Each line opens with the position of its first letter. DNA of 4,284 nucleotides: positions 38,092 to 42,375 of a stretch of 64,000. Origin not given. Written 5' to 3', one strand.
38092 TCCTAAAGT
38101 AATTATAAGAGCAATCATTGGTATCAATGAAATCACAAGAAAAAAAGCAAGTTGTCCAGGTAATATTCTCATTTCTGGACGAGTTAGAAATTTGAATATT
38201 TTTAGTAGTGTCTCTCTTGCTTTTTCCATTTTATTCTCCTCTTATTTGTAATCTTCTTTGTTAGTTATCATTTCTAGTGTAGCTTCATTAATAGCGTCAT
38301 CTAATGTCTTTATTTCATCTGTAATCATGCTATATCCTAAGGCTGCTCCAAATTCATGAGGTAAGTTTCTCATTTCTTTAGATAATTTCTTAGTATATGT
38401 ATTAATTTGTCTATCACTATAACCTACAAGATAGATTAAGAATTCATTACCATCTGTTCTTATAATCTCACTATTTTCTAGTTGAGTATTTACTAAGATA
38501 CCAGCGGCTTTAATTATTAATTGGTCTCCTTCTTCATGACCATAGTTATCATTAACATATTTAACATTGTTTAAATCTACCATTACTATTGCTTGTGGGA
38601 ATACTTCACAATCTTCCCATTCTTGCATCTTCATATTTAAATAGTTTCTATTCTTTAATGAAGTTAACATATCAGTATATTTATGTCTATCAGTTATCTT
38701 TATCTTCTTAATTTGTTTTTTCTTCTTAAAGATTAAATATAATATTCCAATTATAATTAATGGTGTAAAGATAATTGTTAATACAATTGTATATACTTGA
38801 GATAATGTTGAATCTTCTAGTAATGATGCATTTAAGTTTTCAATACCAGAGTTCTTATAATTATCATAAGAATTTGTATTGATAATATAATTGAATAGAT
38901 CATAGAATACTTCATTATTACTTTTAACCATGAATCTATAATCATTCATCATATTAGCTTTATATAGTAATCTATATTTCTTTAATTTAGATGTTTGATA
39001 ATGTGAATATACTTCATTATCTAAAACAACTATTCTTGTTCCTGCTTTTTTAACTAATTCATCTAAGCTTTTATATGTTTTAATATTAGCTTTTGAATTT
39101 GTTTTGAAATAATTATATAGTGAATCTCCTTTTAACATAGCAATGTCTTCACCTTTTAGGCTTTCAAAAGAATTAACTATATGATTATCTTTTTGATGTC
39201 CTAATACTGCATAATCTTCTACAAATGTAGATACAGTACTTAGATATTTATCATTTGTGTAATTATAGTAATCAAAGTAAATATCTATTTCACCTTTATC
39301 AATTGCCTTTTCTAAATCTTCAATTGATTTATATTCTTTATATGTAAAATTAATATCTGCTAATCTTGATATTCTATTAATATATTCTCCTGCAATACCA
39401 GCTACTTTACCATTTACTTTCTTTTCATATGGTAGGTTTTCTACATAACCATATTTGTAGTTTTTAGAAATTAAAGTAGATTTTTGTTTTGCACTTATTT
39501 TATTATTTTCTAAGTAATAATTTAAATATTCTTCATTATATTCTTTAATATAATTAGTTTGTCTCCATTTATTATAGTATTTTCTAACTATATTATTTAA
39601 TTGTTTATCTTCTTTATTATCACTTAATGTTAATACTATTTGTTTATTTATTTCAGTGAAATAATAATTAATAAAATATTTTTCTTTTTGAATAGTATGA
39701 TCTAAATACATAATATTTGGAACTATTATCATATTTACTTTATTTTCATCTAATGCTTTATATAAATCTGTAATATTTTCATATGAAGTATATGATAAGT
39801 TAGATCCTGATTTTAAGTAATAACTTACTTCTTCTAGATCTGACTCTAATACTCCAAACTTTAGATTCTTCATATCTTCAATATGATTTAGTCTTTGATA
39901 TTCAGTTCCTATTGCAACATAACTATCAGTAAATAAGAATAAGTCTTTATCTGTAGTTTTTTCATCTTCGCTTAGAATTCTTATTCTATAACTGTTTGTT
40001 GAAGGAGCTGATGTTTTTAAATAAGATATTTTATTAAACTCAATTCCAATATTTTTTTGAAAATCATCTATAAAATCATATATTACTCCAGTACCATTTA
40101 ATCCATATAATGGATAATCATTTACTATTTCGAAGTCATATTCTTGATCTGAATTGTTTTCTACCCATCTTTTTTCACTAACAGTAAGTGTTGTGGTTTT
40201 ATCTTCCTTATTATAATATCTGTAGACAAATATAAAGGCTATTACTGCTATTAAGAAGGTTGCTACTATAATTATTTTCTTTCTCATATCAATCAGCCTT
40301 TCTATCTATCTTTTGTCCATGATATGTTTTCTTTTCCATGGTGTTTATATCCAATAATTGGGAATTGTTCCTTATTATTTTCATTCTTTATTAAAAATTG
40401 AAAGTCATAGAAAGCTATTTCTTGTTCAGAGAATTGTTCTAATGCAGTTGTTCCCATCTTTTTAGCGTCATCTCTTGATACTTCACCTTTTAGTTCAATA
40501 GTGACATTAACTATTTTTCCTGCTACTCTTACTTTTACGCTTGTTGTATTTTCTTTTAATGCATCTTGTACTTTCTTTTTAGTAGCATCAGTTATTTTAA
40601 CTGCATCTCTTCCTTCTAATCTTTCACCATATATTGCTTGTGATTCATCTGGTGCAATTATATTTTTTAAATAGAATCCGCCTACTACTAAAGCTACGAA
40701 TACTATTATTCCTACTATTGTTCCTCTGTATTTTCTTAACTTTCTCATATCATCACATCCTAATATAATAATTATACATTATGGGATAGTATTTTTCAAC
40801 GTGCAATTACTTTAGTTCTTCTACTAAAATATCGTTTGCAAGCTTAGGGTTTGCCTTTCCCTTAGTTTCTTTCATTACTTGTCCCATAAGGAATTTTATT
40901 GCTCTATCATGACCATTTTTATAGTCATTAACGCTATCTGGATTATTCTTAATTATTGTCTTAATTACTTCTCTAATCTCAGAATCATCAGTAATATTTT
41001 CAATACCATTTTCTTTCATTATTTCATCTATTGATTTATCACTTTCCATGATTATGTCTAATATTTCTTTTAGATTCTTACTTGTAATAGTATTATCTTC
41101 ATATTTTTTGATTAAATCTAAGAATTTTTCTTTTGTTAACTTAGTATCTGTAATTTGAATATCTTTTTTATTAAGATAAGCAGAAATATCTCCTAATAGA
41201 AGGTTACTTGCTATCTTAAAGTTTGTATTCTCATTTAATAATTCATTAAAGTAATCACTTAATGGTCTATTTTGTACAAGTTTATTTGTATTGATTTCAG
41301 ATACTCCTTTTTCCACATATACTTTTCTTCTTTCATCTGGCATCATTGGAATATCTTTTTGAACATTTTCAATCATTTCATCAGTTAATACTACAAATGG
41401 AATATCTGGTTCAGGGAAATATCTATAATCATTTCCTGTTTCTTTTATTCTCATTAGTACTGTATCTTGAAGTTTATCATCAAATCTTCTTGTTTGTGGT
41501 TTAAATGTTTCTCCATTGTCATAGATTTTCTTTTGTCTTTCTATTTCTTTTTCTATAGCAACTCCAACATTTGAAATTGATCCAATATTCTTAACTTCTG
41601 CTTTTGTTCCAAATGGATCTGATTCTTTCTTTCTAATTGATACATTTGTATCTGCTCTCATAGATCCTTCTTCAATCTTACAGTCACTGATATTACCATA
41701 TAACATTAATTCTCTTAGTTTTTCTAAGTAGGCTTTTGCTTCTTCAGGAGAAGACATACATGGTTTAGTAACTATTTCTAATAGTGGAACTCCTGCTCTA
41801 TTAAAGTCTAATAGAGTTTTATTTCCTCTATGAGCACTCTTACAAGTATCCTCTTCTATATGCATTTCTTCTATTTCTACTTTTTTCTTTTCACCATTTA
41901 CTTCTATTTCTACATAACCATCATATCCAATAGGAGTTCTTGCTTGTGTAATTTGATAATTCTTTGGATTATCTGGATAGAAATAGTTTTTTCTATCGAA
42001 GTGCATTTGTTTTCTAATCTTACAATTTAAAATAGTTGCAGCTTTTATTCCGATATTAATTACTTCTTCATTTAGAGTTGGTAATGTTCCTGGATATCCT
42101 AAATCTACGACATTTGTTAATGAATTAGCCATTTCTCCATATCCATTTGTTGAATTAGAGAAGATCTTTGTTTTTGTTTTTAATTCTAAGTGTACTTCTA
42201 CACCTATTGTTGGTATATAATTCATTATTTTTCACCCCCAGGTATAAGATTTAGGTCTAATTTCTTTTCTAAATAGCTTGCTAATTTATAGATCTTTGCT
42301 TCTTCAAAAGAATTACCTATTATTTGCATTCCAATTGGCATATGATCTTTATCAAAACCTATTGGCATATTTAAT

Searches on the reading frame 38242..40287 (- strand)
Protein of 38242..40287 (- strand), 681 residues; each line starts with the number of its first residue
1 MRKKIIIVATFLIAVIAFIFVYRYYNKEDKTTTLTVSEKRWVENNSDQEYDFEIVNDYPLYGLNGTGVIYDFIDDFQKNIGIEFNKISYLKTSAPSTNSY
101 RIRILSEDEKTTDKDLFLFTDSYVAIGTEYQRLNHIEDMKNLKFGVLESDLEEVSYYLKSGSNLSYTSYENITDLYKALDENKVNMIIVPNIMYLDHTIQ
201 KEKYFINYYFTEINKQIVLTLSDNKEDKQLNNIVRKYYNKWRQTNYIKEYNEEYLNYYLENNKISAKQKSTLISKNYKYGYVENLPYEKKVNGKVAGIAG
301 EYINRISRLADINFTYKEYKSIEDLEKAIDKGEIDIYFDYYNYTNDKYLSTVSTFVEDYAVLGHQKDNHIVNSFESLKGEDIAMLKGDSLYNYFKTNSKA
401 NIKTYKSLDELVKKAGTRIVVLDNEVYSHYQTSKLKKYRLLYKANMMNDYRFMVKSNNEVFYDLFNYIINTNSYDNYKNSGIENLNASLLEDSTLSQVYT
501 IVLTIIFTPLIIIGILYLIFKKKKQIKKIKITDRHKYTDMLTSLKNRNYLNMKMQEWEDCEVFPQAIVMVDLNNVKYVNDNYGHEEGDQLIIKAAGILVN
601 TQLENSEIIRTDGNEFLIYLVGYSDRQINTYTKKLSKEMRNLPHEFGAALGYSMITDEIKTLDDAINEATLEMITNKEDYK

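Call 26: search_protein_families(library=pfam, proteins=[window:38242-40287:-], max_evalue=0.0001)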
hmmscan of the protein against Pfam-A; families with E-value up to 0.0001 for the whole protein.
window:38242-40287:- (681 aa): 1 family
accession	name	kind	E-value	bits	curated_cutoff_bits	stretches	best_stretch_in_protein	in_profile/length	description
PF00990.26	GGDEF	-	2.6e-19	70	23.8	1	537-678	2-156/161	Diguanylate cyclase, GGDEF domain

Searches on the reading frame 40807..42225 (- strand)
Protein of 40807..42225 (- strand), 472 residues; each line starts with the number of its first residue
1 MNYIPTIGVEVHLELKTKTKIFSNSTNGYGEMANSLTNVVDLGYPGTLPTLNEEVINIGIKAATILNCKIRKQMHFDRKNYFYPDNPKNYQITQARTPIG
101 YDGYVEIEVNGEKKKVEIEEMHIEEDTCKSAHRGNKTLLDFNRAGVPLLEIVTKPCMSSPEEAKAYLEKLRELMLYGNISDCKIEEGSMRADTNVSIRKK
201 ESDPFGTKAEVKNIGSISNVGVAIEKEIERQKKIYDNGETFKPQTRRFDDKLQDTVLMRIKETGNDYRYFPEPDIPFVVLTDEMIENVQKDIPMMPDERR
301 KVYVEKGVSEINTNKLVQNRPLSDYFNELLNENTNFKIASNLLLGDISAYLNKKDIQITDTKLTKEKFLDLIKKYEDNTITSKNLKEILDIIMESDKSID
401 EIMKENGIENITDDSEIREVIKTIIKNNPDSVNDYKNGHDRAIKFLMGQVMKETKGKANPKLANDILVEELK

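Call 26: search_protein_families(library=pfam, proteins=[window:40807-42225:-], max_evalue=0.0001)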
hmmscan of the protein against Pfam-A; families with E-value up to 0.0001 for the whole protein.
window:40807-42225:- (472 aa): 2 families
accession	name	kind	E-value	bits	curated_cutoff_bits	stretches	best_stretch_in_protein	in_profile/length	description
PF02934.20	GatB_N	-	1.2e-109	366.2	23.4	1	6-286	2-277/277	GatB/GatE catalytic domain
PF02637.23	GatB_Yqey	-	7e-47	159.5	27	1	324-471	1-148/148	GatB domain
